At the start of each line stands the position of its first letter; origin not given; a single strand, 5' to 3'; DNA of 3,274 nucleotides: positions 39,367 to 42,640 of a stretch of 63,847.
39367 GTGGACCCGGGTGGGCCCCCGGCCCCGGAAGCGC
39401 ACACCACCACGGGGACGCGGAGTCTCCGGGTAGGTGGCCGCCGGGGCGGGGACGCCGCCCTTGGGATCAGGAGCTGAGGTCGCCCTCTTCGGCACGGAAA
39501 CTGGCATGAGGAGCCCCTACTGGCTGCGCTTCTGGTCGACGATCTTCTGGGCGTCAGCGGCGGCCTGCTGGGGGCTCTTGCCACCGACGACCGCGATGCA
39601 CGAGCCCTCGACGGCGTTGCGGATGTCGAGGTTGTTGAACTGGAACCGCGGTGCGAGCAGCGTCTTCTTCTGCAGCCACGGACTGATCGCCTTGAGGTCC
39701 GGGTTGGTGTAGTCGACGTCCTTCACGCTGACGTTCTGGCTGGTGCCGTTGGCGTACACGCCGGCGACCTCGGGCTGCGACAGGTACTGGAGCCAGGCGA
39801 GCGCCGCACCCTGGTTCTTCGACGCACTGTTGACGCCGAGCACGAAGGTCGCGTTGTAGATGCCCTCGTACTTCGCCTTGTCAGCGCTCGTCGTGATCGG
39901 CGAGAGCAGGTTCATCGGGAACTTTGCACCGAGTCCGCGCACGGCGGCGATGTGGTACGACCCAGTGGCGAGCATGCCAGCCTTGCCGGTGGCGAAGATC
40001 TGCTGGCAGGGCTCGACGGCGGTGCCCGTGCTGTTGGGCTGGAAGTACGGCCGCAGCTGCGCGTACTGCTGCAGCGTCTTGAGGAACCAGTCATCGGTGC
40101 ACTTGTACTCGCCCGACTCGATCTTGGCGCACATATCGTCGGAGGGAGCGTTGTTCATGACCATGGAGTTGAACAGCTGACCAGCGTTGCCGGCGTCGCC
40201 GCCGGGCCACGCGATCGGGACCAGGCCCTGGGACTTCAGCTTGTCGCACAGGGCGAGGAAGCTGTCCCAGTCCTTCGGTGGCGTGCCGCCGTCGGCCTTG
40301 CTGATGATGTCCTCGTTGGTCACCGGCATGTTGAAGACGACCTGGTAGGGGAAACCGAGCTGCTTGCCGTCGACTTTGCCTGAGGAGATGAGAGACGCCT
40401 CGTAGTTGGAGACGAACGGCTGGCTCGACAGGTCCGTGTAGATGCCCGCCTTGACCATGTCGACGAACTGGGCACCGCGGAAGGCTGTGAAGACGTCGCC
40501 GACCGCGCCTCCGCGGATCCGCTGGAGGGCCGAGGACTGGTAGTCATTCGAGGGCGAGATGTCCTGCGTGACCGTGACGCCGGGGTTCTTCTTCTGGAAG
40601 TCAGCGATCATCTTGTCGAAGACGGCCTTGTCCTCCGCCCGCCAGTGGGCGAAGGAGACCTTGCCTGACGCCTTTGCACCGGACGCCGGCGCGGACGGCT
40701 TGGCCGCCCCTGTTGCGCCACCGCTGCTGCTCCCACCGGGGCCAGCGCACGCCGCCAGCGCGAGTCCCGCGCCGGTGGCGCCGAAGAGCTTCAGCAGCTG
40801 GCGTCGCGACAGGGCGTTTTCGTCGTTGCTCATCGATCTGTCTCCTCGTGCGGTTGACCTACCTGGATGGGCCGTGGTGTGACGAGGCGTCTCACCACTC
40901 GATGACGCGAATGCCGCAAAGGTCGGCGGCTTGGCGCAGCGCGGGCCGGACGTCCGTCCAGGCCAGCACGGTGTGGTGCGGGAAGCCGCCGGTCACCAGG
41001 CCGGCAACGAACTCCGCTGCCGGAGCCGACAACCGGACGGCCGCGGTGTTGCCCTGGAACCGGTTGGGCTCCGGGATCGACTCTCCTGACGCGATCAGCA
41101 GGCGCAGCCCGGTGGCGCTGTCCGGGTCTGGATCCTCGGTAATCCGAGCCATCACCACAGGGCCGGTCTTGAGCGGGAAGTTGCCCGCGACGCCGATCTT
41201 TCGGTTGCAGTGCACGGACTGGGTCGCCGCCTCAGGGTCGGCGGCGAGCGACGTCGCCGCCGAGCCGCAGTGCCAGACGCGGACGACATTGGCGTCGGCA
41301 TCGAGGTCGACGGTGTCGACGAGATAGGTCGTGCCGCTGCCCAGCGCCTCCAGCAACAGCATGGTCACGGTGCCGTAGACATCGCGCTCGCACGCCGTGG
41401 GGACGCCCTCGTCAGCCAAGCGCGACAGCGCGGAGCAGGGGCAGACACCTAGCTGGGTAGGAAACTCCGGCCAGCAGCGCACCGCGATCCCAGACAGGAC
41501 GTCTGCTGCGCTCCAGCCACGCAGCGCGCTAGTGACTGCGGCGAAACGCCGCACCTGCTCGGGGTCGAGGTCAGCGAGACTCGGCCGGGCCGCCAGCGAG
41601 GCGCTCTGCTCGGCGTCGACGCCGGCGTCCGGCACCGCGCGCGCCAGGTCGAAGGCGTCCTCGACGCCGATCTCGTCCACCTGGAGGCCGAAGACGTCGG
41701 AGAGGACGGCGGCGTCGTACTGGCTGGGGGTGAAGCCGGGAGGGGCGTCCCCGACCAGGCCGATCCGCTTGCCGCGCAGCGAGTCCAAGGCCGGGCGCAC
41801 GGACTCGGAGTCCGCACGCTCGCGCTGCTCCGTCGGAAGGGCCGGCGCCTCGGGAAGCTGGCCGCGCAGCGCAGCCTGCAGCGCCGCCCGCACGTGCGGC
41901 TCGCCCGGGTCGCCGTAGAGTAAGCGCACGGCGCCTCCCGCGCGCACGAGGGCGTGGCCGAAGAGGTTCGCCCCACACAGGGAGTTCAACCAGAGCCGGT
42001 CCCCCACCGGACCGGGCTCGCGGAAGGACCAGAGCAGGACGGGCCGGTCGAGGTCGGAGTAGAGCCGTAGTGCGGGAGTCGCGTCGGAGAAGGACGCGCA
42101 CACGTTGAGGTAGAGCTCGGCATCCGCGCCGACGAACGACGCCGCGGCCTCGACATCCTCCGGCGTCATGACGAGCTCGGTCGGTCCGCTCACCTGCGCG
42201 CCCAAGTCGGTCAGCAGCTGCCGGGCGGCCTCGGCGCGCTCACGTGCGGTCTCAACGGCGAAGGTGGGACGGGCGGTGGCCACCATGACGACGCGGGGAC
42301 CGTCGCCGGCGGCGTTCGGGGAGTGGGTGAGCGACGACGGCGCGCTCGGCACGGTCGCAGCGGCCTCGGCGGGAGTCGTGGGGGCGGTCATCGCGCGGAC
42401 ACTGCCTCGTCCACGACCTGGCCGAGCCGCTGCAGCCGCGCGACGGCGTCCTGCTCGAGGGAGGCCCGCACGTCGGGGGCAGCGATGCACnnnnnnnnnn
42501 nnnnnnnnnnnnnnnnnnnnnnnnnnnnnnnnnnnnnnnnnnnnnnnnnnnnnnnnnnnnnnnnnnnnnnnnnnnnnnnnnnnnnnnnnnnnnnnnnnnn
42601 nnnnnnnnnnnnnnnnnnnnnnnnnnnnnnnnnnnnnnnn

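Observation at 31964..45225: Complete mosaic sulfoquinovose (sulfoglycolysis) operon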

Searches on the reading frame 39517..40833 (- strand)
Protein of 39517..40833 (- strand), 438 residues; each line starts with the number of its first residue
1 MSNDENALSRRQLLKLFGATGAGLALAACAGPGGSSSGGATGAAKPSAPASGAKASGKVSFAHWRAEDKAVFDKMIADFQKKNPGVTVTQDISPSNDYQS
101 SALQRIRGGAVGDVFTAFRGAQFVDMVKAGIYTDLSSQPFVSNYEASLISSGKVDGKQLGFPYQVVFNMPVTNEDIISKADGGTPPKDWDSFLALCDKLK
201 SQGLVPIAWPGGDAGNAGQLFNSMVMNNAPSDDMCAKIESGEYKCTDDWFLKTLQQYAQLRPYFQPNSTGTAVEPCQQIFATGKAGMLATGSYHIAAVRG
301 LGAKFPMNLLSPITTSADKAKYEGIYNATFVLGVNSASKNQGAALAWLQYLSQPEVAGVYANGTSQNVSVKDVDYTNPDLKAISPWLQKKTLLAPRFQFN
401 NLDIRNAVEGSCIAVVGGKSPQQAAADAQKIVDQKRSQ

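Call 5: search_protein_families(library=pfam, proteins=[window:39517-40833:-])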
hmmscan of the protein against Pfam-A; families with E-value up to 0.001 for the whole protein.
window:39517-40833:- (438 aa): 3 families
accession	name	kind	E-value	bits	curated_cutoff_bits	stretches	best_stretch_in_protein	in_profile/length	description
PF01547.30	SBP_bac_1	-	1.8e-31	110.7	26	1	69-356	7-305/307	Bacterial extracellular solute-binding protein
PF13416.11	SBP_bac_8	-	2.5e-22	80.4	27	1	74-362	1-254/279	Bacterial extracellular solute-binding protein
PF13531.11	SBP_bac_11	-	3e-05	24.3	25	0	69-142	10-78/227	Bacterial extracellular solute-binding protein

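Call 6: search_protein_families(library=ncbifam, proteins=[window:39517-40833:-])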
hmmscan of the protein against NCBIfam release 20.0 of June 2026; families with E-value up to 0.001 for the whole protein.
window:39517-40833:- (438 aa): 4 families
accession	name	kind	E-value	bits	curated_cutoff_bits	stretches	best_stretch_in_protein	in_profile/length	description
TIGR03851.1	chitin_NgcE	equivalog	2.3e-14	53.2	399.65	1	22-434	3-440/450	N-acetylglucosamine/diacetylchitobiose ABC transporter substrate-binding protein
TIGR03850.1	bind_CPR_0540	equivalog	2.2e-08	33.1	299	1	180-372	172-365/437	carbohydrate ABC transporter substrate-binding protein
NF053763.1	ABCarbgalBndGanS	equivalog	3.1e-05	22.9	700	1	14-192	4-172/420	galactooligosaccharide ABC transporter substrate-binding protein GanS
NF007011.0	PRK09474.1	equivalog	0.00015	20.7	291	0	104-349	75-307/396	maltose/maltodextrin ABC transporter substrate-binding protein MalE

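Call 50: search_solved_structures(query=window:39517-40833:-, max_evalue=0.001)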
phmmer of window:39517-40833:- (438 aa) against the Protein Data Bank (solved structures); distinct sequences matched with E-value up to 0.001: 31.
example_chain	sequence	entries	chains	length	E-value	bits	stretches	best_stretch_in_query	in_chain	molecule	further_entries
4zs9_A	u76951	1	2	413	3.5e-18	69.2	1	53-390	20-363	Sugar binding protein of ABC transporter system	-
3quf_A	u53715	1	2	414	4.5e-18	68.8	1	53-361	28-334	Extracellular solute-binding protein, family 1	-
4zza_A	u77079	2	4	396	7e-18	68.2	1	59-390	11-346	Sugar binding protein of ABC transporter system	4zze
8xba_A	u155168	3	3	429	5.6e-13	52.1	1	70-291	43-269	XylA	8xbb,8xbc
7eho_A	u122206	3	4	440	7.5e-13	51.6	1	29-298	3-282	Chitin oligosaccharide binding protein NagB2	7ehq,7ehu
3oo9_A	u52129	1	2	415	1.1e-10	44.6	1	54-359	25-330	ABC transporter binding protein AcbH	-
3oo7_A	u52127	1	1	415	1.1e-10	44.6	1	54-359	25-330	ABC transporter binding protein AcbH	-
3oo6_A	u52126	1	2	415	1.1e-10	44.6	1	54-359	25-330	ABC transporter binding protein AcbH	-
3ooa_A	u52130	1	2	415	1.1e-10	44.5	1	54-359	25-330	ABC transporter binding protein AcbH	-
3oo8_A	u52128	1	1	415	1.1e-10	44.5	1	54-360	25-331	ABC transporter binding protein AcbH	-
7ehp_A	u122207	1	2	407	2.5e-10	43.3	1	106-421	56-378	chitin oligosaccahride binding protein NagB1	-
6pql_A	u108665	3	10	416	6.3e-10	42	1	51-373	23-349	ABC transporter sugar-binding protein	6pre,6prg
2hfb_A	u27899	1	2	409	6.5e-10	42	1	52-373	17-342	Sugar ABC transporter, sugar-binding protein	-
3zkk_A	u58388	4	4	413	1.5e-09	40.8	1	59-306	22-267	XOS BINDING PROTEIN | PUTATIVE SUGAR TRANSPORTER SOLUTE-BINDING PROTEIN | SUGAR TRANSPORTER SOLUTE-BINDING PROTEIN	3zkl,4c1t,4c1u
9xor_A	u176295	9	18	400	1.7e-09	40.6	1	67-348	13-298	maltose-binding protein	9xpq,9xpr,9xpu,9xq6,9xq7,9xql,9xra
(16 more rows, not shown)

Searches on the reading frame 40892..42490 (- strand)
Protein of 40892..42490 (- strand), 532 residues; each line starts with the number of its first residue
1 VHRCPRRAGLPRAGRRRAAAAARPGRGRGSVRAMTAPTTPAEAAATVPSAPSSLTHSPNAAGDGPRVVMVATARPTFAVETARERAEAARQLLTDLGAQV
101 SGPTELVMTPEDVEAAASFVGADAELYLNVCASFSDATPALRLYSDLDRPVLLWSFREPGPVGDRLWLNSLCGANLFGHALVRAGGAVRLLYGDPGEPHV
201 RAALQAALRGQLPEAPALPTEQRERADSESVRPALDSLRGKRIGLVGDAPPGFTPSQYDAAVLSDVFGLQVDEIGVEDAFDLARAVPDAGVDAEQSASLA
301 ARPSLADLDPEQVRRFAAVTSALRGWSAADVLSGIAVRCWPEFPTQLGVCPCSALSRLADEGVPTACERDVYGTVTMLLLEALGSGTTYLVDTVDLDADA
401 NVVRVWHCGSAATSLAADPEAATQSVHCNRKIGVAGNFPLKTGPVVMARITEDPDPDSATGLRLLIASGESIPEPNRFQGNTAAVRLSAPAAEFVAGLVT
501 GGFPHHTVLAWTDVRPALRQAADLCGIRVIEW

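Call 5: search_protein_families(library=pfam, proteins=[window:40892-42490:-])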
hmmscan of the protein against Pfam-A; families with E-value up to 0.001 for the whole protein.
window:40892-42490:- (532 aa): 1 family
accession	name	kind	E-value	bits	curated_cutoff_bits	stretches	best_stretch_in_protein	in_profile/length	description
PF02952.23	Fucose_iso_C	-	0.00012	22.2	29.3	1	407-531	3-141/143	L-fucose isomerase, C-terminal domain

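Call 6: search_protein_families(library=ncbifam, proteins=[window:40892-42490:-])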
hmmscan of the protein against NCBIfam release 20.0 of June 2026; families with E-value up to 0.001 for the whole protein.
window:40892-42490:- (532 aa): 1 family
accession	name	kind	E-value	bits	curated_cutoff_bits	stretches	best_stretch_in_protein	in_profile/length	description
NF048012.1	SlpQosIsomSftI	equivalog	8.9e-82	275.2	700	2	231-528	147-439/443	sulfoquinovose isomerase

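Call 11: search_solved_structures(query=window:40892-42490:-, max_evalue=1)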
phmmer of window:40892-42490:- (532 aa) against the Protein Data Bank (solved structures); distinct sequences matched with E-value up to 1: 0.

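Call 89: search_dna_similar(query=window:40892-42391:-, collection=plasmids, mode=protein, max_rows=30, max_evalue=1e-10)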
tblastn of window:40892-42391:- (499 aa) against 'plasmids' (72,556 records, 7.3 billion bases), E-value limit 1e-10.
Records with a match: 18; places in all: 18; records where one place covers at least 80% of the query: 11.
Best place of each record, by identity: <60% 18.
By first word of the organism name: Zymomonas 4; Listeria 2; Lactiplantibacillus 2; Persicobacter 2; Candidatus 1; Deinococcus 1; Monoglobus 1; Parasedimentitalea 1; Chondrinema 1; Sodalis 1; and 2 more.
By predicted mobility (MOB-suite, as given by PLSDB): non-mobilizable 15; mobilizable 3.
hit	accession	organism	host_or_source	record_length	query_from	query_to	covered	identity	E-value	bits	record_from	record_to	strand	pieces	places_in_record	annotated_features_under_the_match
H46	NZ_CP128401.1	Candidatus Chlorohelix allophototropha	Single colony of Candidatus Chlorohelix ...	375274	65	497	87%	34.6%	7e-64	232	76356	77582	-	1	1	L-fucose/L-arabinose isomerase family protein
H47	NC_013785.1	Zymomonas mobilis subsp. mobilis ZM4 = ATCC 31821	-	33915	30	498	94%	29.7%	5e-58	215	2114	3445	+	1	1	L-fucose/L-arabinose isomerase family protein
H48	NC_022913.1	Zymomonas mobilis subsp. mobilis str. CP4 = NRRL B-14023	-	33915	30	498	94%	29.7%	5e-58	215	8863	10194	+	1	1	L-fucose/L-arabinose isomerase family protein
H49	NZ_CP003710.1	Zymomonas mobilis subsp. mobilis NRRL B-12526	-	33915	30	498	94%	29.7%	5e-58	215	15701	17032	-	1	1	L-fucose/L-arabinose isomerase family protein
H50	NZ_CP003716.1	Zymomonas mobilis subsp. mobilis str. CP4 = NRRL B-14023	-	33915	30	498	94%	29.7%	5e-58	215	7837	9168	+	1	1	L-fucose/L-arabinose isomerase family protein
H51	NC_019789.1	Deinococcus peraridilitoris DSM 19664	-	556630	113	477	73%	28.8%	4e-24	114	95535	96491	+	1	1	L-fucose isomerase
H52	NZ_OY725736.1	Monoglobus pectinilyticus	-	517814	39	495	92%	22.0%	7e-13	79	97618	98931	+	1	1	L-fucose/L-arabinose isomerase family protein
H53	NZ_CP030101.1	Listeria monocytogenes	Environment,water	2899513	80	495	83%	24.0%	3e-17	93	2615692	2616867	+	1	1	none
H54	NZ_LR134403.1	Listeria monocytogenes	Homo sapiens,Vein blood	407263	80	495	83%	23.8%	6e-17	92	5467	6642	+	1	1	L-fucose/L-arabinose isomerase family protein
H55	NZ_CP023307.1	Lactiplantibacillus plantarum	Homo sapiens,fecal sample,healthy adult ...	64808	81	495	83%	23.6%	2e-13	81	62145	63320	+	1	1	L-fucose/L-arabinose isomerase family protein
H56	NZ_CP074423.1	Lactiplantibacillus plantarum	Scylla serrata,Pure bacterial ...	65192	81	495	83%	23.6%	2e-13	81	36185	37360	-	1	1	L-fucose/L-arabinose isomerase family protein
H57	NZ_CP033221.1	Parasedimentitalea marina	Cell culture,deep seawater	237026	82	494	83%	23.5%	4e-11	73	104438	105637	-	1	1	hypothetical protein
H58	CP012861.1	Persicobacter sp. JZB09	cell culture,soil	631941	109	476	74%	24.7%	5e-21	104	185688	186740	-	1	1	record has no annotation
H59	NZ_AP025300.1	Persicobacter psychrovividus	-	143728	109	476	74%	22.8%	4e-16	89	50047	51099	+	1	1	hypothetical protein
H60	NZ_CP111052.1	Chondrinema litorale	Seaweed,red alga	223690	198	488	58%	25.5%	1e-13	81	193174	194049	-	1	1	L-fucose/L-arabinose isomerase family protein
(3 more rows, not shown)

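Call 90: get_annotated_region(hit=H46, flank=9000)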
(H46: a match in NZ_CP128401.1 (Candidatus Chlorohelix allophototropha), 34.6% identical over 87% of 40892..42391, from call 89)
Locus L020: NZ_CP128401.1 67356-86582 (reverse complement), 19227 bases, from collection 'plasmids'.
description: Candidatus Chlorohelix allophototropha isolate L227-S17 plasmid unnamed1, complete sequence
organism: Candidatus Chlorohelix allophototropha (NCBI taxid 3003348)
taxonomy: Bacteria; Chloroflexota; Chloroflexia; Candidatus Chloroheliales; Candidatus Chloroheliaceae; Candidatus Chlorohelix; Candidatus Chlorohelix allophototropha
host: -; source: Single colony of Candidatus Chlorohelix allophototropha from a non-axenic enrichment (subculture 19.9); ...; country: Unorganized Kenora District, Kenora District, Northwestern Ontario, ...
typing (MOB-suite, as given by PLSDB): non-mobilizable
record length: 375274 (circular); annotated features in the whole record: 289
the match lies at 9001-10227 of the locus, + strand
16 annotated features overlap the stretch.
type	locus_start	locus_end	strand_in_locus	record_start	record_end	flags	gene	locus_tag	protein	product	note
CDS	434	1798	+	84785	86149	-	-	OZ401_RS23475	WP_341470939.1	IS110 family transposase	-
CDS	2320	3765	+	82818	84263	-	-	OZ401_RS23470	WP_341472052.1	NAD-dependent succinate-semialdehyde dehydrogenase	-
CDS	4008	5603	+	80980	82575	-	-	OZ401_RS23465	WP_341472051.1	nitrite/sulfite reductase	-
CDS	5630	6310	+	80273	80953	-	-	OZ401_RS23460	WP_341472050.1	bifunctional precorrin-2 dehydrogenase/sirohydrochlorin ferrochelatase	-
CDS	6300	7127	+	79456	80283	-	cobA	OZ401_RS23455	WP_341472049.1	uroporphyrinogen-III C-methyltransferase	GO:0019354 - siroheme biosynthetic process [Evidence IEA]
CDS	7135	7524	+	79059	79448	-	-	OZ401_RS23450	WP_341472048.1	CbiX/SirB N-terminal domain-containing protein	-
CDS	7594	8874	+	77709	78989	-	-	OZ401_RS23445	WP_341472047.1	diphosphate--fructose-6-phosphate 1-phosphotransferase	-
CDS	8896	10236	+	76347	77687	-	-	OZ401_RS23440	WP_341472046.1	L-fucose/L-arabinose isomerase family protein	-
CDS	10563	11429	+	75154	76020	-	-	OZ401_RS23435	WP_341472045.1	carbohydrate ABC transporter permease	GO:0008643 - carbohydrate transport [Evidence IEA]; GO:0055085 - transmembrane transport [Evidence IEA]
CDS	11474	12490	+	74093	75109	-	-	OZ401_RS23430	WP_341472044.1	Gfo/Idh/MocA family oxidoreductase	-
CDS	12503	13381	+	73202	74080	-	-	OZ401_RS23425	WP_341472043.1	sugar phosphate isomerase/epimerase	-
CDS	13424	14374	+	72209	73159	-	-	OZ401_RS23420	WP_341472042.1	sugar ABC transporter permease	-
CDS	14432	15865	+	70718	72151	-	-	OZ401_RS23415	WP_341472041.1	ABC transporter substrate-binding protein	-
CDS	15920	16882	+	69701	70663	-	-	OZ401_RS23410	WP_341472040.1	phosphoglycerate dehydrogenase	-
CDS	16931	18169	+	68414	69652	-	-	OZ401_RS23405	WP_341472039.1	threonine synthase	-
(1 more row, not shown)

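Call 91: get_annotated_region(hit=H47, flank=8000)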
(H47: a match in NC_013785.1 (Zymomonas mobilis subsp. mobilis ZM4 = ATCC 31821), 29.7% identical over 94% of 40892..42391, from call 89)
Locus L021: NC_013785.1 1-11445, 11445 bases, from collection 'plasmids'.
description: Zymomonas mobilis subsp. mobilis ZM4 = ATCC 31821 plasmid pZZM402, complete sequence
organism: Zymomonas mobilis subsp. mobilis ZM4 = ATCC 31821 (NCBI taxid 264203)
taxonomy: Bacteria; Pseudomonadota; Alphaproteobacteria; Sphingomonadales; Zymomonadaceae; Zymomonas; Zymomonas mobilis; Zymomonas mobilis subsp. mobilis ZM4 = ATCC 31821
host: -; source: -; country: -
typing (MOB-suite, as given by PLSDB): non-mobilizable
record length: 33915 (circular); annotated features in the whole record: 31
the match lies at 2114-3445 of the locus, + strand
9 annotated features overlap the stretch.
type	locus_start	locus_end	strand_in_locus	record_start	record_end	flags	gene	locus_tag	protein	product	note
CDS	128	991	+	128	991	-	-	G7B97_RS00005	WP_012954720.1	class II fructose-bisphosphate aldolase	-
CDS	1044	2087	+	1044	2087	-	-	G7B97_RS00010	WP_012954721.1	aldose epimerase family protein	GO:0005975 - carbohydrate metabolic process [Evidence IEA]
CDS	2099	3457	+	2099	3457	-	-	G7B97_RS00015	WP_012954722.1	L-fucose/L-arabinose isomerase family protein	-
CDS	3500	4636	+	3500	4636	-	-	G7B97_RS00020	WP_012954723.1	Gfo/Idh/MocA family oxidoreductase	-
CDS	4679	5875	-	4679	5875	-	-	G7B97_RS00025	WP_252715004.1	MFS transporter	GO:0055085 - transmembrane transport [Evidence IEA]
CDS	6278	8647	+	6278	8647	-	-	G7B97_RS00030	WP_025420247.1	TonB-dependent receptor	-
CDS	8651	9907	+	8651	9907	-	-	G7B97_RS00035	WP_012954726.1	MFS transporter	GO:0055085 - transmembrane transport [Evidence IEA]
CDS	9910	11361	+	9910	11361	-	-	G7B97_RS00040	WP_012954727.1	NAD-dependent succinate-semialdehyde dehydrogenase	-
CDS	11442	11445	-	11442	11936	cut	-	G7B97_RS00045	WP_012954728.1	GNAT family N-acetyltransferase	-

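Call 115: predict_structure(alignment_id=A2)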
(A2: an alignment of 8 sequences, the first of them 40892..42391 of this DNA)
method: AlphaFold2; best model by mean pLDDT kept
length: 499 residues; sequences in the alignment: 8
mean_pLDDT: 79.4   pTM: 0.82
mean pLDDT of the five models: 79.4, 79.3, 69.8, 61.3, 52.6
residues with pLDDT >= 90: 193; 70-90: 198; 50-70: 48; < 50: 60
segments of 3 or more residues with pLDDT < 50: 1-29, 128-131, 378-403
pLDDT, mean of each block of 10 residues (from residue 1): 36 33 42 90 69 92 95 85 85 86 78 90 62 60 83 88 89 94 79 95 96 71 78 94 90 95 83 77 91 92 79 76 81 85 96 86 86 61 41 41 61 91 86 91 62 91 84 86 96 92
secondary structure, 60 per line:
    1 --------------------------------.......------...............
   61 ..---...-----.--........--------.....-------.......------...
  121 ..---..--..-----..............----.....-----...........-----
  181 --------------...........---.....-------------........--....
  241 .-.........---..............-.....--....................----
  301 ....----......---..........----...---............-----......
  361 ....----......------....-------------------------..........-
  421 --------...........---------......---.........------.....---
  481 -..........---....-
elements in order: E33-39 H46-62 E66-68 H77-84 E93-97 H105-111 E118-122 H137-150 E155-159 H165-175 H195-205 E209-213 H227-234 E237-241 H243-251 H255-268 H270-274 H277-296 E301-304 H309-314 H318-327 E332-334 H338-349 E355-364 E369-374 H381-384 E410-419 E429-439 E449-454 H458-466 E473-477 H482-491 E495-498

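Call 120: fold_search(model_id=the predicted structure, library=pdb)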
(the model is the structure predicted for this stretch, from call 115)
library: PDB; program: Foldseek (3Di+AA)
matches with E <= 10: 1117; with E <= 0.001: 41
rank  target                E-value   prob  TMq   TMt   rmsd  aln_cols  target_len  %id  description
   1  7chl_A                1.7e-21  1.00  0.48  0.48  24.7       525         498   15  Crystal structure of hybrid Arabinose isomerase AI-10 (released 2021-10-20)
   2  7cxo_A                4.9e-21  1.00  0.49  0.49  24.3       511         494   16  Crystal structure of Arabinose isomerase from hybrid AI10 (released 2021-09-08)
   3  4r1p_F                1.1e-20  1.00  0.49  0.50  24.6       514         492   15  Crystal Structure of Thermophilic Geobacillus kaustophilus L-Arabinose isomerase with Mn2+ (released 2015-08-12)
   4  7cyy_B                1.4e-20  1.00  0.48  0.48  24.5       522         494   16  Crystal structure of Arabinose isomerase from hybrid AI8 with Adonitol (released 2021-09-08)
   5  4f2d_A                1.4e-20  1.00  0.49  0.49  24.7       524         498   15  Crystal Structure of Escherichia coli L-arabinose Isomerase (ECAI) complexed with Ribitol (released 2012-05-30)
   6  7chl_B                2.0e-20  1.00  0.48  0.49  24.9       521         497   15  Crystal structure of hybrid Arabinose isomerase AI-10 (released 2021-10-20)
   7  4r1o_A                3.0e-20  1.00  0.48  0.48  24.7       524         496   16  Crystal Structure of Thermophilic Geobacillus kaustophilus L-Arabinose isomerase (released 2015-08-12)
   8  7cyy_C                4.2e-20  1.00  0.49  0.49  24.5       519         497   16  Crystal structure of Arabinose isomerase from hybrid AI8 with Adonitol (released 2021-09-08)
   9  7cyy_E                7.3e-20  1.00  0.49  0.50  24.6       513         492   16  Crystal structure of Arabinose isomerase from hybrid AI8 with Adonitol (released 2021-09-08)
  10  4r1p_B                7.3e-20  1.00  0.48  0.48  24.9       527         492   15  Crystal Structure of Thermophilic Geobacillus kaustophilus L-Arabinose isomerase with Mn2+ (released 2015-08-12)
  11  2ajt_A                7.7e-20  1.00  0.48  0.48  24.7       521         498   15  Crystal structure of L-Arabinose Isomerase from E.coli (released 2005-08-16)
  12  7chl_F                1.0e-19  1.00  0.49  0.49  24.6       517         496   15  Crystal structure of hybrid Arabinose isomerase AI-10 (released 2021-10-20)
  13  4r1o_B                1.1e-19  1.00  0.49  0.49  24.8       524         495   16  Crystal Structure of Thermophilic Geobacillus kaustophilus L-Arabinose isomerase (released 2015-08-12)
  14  4r1o_F                1.3e-19  1.00  0.48  0.48  24.8       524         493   15  Crystal Structure of Thermophilic Geobacillus kaustophilus L-Arabinose isomerase (released 2015-08-12)
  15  4r1q_B                1.4e-19  1.00  0.49  0.49  24.9       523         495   15  Crystal Structure of Thermophilic Geobacillus kaustophilus L-Arabinose isomerase in complex with L-arabitol (released 2015-08-12)
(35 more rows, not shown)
